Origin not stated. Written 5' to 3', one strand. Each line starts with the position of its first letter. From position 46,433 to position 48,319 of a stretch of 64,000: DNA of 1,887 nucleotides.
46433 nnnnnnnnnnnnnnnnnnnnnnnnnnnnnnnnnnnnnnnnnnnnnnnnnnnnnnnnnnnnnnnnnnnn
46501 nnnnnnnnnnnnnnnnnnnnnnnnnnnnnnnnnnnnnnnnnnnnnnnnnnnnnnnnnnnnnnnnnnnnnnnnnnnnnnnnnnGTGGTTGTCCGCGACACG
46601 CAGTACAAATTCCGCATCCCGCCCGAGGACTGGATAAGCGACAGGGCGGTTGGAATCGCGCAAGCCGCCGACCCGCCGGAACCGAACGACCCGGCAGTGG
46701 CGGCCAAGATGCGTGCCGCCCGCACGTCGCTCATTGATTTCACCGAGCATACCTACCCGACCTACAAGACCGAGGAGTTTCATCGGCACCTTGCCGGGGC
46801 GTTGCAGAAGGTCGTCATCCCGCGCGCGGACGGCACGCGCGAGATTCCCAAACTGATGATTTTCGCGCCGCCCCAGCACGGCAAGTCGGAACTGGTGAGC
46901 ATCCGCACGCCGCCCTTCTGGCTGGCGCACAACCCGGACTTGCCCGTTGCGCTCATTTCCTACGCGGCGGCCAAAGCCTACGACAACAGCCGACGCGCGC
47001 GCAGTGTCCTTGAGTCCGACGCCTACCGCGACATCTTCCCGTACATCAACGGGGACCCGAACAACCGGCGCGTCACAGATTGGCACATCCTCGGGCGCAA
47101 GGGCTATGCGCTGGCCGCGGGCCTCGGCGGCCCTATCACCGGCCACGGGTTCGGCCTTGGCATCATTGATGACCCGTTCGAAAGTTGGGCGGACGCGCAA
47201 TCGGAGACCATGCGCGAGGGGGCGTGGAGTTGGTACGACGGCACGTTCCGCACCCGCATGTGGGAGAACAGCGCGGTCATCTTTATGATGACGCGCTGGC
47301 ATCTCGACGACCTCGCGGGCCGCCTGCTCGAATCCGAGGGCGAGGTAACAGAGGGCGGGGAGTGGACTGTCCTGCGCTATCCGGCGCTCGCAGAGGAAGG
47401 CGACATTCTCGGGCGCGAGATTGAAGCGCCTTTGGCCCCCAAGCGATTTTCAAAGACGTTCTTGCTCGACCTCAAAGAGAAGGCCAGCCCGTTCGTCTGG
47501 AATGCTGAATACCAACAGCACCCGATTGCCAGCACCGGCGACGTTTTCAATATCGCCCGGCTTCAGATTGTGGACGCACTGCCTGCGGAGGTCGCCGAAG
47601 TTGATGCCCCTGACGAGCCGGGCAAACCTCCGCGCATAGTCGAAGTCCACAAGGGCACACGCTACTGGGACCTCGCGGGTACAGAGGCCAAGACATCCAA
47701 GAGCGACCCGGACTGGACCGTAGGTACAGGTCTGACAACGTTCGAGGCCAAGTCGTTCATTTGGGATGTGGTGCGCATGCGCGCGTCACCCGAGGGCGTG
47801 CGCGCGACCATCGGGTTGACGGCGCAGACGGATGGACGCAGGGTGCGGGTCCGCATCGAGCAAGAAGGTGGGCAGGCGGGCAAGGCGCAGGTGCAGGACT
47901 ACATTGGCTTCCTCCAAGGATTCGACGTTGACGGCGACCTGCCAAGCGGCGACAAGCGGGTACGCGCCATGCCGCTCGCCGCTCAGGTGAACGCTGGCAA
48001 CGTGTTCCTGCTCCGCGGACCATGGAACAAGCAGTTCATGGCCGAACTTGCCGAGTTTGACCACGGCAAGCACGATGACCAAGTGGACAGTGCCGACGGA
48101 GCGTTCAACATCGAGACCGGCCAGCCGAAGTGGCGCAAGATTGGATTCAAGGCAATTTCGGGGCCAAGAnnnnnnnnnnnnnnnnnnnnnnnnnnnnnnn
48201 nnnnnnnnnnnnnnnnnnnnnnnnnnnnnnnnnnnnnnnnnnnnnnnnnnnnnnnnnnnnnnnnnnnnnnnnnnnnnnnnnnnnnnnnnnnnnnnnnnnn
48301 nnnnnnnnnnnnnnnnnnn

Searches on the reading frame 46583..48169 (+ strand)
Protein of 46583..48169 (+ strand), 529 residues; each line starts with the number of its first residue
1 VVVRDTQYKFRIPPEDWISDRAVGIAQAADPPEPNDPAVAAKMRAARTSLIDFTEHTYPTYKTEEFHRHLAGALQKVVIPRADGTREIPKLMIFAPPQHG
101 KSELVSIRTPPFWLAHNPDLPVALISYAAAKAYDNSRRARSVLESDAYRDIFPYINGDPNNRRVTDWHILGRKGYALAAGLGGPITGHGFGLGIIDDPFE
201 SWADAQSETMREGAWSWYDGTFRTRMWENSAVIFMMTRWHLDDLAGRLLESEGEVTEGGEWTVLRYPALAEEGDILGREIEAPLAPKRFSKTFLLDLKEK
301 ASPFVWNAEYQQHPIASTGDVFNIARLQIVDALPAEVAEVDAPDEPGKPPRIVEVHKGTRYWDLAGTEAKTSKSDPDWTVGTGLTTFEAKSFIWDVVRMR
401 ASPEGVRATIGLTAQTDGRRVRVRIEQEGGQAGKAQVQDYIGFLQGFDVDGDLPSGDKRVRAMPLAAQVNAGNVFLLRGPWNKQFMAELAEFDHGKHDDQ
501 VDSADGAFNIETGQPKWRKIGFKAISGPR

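Call 16: search_protein_families(library=phrogs, proteins=[window:46583-48169:+], max_evalue=0.001)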
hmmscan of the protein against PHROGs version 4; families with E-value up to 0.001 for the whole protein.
window:46583-48169:+ (529 aa): 7 families
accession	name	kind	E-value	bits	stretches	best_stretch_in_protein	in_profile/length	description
phrog_38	-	head and packaging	3.6e-82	278.2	1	40-519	266-711/760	terminase large subunit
phrog_4758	-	head and packaging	5.4e-48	164.4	1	46-275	16-242/243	terminase large subunit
phrog_979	-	head and packaging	1e-34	121.2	1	355-510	433-598/642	terminase large subunit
phrog_12171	-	head and packaging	2.9e-28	99.2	1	417-510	1-94/110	terminase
phrog_5573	-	head and packaging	2.5e-19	70.7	1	256-512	7-235/250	terminase large subunit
phrog_30251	-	head and packaging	2e-17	63.7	1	91-336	58-297/799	terminase large subunit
phrog_9453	-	head and packaging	3.1e-14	54.1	1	357-525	29-224/233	terminase large subunit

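Call 53: search_dna_similar(query=window:46583-48169:+, collection=phages, mode=protein, max_evalue=1e-10, max_rows=15)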
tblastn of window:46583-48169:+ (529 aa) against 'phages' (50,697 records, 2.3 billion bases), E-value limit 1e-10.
Records with a match: 2026; places in all: 2027; records where one place covers at least 80% of the query: 418.
Best place of each record, by identity: <60% 2026.
By first word of the organism name: Mycobacterium 493; Microbacterium 273; Pseudomonas 231; Gordonia 177; Escherichia 162; Salmonella 79; Erwinia 52; Acinetobacter 47; Klebsiella 41; Xanthomonas 36; and 84 more.
By host as written in the record: Mycobacterium smegmatis mc2 155 345; Gordonia terrae 3612 127; Microbacterium foliorum NRRL B-24224 SEA 111; - 109; Microbacterium foliorum NRRL B-24224 104; Mycobacterium smegmatis mc#155 83; Pseudomonas aeruginosa 73; Escherichia coli 61; and 407 more.
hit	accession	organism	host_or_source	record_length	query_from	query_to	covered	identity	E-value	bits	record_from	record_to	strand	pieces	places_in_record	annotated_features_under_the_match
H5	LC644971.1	Acetobacter phage phiAO1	Acetobacter orleanensis NBRC 3170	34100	41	512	89%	37.8%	8e-76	266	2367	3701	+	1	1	phage Terminase protein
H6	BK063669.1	Caudoviricetes sp. vir524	Methanomicrobiales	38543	28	509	91%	36.2%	1e-69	248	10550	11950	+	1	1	terminase large subunit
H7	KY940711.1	Bradyrhizobium phage BDU-MI-1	Bradyrhizobium diazoefficiens USDA110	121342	53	513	87%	35.8%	8e-65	234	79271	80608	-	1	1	terminase large subunit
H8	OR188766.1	Acinetobacter phage BUCTT11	Acinetobacter baumannii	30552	67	509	84%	34.2%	2e-57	213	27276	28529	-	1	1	terminase large subunit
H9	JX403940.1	Acinetobacter phage YMC/09/02/B1251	Acinetobacter baumannii YMC/09/02/B1251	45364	67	509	84%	34.2%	2e-57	213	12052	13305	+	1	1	hypothetical protein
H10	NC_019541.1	Acinetobacter phage YMC/09/02/B1251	Acinetobacter baumannii YMC/09/02/B1251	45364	67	509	84%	34.2%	2e-57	213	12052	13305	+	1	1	terminase large subunit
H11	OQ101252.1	Acinetobacter phage Aclw_8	Acinetobacter baumannii 703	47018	67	509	84%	34.2%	2e-57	213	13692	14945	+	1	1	terminase large subunit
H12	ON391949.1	Acinetobacter phage YC#06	Acinetobacter baumannii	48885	67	509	84%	34.2%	2e-57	213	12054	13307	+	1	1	hypothetical protein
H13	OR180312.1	Acinetobacter phage A1626.2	Acinetobacter baumannii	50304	67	509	84%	34.2%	2e-57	213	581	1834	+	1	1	hypothetical protein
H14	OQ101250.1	Acinetobacter phage Acba_1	Acinetobacter baumannii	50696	67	509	84%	34.2%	2e-57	213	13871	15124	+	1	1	terminase large subunit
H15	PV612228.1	Acinetobacter phage LPAB65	Acinetobacter baumannii LAB16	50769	67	509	84%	34.2%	2e-57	213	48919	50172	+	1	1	hypothetical protein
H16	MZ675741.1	Acinetobacter phage Ab1656-2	Acinetobacter baumannii 1656-2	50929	67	509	84%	34.2%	2e-57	213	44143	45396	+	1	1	terminase large subunit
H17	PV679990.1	Acinetobacter phage LPAB85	Acinetobacter baumannii LAB7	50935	67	509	84%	34.2%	2e-57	213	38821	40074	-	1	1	hypothetical protein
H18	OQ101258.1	Acinetobacter phage Acba_16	Acinetobacter baumannii 703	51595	67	509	84%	34.2%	2e-57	213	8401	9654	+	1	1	terminase large subunit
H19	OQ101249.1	Acinetobacter phage Acba_4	Acinetobacter baumannii 1971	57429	67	509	84%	34.2%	2e-57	213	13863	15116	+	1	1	terminase large subunit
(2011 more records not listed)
